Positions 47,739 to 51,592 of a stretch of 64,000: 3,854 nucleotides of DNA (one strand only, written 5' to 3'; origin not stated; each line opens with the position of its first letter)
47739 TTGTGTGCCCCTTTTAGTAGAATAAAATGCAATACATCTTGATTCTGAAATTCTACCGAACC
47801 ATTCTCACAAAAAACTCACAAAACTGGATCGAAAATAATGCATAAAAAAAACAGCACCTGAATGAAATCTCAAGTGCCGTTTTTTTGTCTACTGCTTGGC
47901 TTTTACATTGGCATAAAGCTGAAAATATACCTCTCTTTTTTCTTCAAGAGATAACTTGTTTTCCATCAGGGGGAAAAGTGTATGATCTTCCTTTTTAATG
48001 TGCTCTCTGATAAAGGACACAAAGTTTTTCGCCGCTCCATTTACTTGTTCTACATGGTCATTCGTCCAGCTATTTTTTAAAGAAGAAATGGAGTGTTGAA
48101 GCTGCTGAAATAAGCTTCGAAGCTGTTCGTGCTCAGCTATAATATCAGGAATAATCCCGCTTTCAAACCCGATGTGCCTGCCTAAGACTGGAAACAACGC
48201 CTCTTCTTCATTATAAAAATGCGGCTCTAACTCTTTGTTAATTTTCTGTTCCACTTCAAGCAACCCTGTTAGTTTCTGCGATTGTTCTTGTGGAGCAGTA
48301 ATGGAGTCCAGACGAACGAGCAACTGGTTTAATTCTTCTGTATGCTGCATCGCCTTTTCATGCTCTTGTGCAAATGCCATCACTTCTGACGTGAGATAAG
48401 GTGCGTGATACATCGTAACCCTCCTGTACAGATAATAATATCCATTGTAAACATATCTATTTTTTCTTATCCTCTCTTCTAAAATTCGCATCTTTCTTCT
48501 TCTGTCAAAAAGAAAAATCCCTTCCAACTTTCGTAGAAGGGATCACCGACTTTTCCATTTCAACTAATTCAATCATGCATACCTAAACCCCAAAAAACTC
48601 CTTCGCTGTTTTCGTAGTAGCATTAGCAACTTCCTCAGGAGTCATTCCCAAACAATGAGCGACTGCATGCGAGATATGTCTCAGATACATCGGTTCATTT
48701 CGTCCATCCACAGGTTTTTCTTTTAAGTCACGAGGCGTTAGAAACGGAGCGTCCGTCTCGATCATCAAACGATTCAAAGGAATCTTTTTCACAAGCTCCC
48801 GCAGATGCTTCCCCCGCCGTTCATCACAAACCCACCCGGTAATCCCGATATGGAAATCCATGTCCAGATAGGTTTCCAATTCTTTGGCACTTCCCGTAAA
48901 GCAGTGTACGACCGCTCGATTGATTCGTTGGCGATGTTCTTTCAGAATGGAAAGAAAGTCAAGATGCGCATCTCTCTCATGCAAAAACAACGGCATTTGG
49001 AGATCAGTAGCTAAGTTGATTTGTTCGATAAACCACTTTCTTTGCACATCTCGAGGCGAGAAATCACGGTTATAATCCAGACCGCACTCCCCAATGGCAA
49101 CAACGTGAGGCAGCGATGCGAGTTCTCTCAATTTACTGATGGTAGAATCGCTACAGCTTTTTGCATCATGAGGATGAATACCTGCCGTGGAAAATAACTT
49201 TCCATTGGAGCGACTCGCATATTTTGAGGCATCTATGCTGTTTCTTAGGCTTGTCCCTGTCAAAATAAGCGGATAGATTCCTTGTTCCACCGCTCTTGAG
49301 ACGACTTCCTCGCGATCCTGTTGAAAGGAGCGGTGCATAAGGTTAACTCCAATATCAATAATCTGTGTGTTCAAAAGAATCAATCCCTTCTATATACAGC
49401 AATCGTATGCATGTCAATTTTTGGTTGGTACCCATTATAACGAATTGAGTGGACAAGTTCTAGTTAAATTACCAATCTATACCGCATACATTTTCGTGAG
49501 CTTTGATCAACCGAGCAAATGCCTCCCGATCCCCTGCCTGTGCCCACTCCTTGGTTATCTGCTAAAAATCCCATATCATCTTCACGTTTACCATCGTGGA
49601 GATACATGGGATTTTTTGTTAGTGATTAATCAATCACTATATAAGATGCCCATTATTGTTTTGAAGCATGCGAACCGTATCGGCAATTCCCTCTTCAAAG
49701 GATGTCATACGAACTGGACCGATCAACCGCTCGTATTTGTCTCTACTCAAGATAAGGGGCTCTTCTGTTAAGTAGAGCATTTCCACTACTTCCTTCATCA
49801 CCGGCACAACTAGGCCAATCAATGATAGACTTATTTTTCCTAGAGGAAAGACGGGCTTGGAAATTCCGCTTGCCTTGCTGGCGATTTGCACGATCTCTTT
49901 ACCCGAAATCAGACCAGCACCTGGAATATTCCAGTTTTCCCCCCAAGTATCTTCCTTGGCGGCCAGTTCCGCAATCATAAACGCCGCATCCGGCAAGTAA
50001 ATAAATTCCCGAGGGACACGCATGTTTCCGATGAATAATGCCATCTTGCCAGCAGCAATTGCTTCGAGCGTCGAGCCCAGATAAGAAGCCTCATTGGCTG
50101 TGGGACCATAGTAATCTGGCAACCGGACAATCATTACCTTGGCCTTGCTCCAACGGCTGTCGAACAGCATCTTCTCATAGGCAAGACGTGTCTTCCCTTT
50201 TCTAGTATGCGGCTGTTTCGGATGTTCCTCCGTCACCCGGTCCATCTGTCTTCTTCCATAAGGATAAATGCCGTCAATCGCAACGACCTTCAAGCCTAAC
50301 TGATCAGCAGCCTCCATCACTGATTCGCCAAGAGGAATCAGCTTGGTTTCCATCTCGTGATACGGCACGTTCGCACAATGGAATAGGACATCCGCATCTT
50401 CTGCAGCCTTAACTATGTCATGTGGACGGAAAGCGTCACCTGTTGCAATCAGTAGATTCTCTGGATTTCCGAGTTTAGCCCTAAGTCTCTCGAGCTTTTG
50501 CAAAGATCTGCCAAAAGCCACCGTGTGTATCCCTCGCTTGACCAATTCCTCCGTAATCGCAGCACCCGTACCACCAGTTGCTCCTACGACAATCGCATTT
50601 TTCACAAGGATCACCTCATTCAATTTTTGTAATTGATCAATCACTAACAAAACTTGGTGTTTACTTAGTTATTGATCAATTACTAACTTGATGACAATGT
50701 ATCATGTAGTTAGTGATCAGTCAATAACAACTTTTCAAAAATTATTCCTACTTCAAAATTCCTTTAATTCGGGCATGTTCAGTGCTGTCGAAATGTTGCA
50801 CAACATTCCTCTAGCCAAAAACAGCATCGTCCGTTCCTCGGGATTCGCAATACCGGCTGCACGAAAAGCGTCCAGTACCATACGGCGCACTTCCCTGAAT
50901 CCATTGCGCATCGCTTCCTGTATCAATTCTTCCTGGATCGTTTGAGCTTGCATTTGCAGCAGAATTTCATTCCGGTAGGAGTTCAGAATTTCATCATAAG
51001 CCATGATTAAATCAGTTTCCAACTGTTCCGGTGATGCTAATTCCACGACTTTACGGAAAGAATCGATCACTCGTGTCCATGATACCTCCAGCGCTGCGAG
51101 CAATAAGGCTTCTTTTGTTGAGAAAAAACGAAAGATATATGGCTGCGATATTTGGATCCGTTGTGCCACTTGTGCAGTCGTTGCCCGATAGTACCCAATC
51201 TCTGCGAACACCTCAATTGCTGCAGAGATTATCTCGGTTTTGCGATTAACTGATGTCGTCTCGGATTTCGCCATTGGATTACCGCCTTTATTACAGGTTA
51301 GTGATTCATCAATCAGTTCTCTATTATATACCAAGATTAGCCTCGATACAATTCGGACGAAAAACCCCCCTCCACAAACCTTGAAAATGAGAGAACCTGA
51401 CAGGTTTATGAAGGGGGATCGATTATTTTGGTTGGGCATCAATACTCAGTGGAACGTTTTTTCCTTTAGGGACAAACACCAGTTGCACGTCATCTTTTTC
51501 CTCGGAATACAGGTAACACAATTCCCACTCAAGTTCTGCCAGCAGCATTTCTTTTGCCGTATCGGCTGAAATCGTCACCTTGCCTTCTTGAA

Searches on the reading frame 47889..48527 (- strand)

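Call 98: search_protein_families(library=pfam, proteins=[window:47889-48527:-], max_evalue=0.0001)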
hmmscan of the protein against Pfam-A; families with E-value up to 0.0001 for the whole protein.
window:47889-48527:- (212 aa): 1 family
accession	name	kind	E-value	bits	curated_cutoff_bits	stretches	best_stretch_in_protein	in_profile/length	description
PF01814.28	Hemerythrin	-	2.1e-16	61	25.3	1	86-187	32-126/127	Hemerythrin HHE cation binding domain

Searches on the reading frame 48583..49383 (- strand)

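Call 98: search_protein_families(library=pfam, proteins=[window:48583-49383:-], max_evalue=0.0001)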
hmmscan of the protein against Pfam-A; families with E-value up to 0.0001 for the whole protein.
window:48583-49383:- (266 aa): 1 family
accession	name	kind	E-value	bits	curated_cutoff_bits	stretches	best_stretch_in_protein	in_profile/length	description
PF01026.27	TatD_DNase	-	3.7e-72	243.2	27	1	9-265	1-253/253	TatD related DNase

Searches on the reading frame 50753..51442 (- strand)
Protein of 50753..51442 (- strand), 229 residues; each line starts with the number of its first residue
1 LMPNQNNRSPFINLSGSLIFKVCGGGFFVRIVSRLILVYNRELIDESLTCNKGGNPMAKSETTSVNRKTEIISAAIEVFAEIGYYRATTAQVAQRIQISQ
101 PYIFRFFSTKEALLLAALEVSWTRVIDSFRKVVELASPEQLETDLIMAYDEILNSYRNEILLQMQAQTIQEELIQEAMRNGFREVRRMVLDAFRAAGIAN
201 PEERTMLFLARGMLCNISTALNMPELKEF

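Call 98: search_protein_families(library=pfam, proteins=[window:50753-51442:-], max_evalue=0.0001)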
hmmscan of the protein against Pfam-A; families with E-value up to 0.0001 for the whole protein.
window:50753-51442:- (229 aa): 1 family
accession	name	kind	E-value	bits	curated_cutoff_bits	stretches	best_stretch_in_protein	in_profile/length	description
PF00440.29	TetR_N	-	6.2e-13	48.7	24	1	71-117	1-47/47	Bacterial regulatory proteins, tetR family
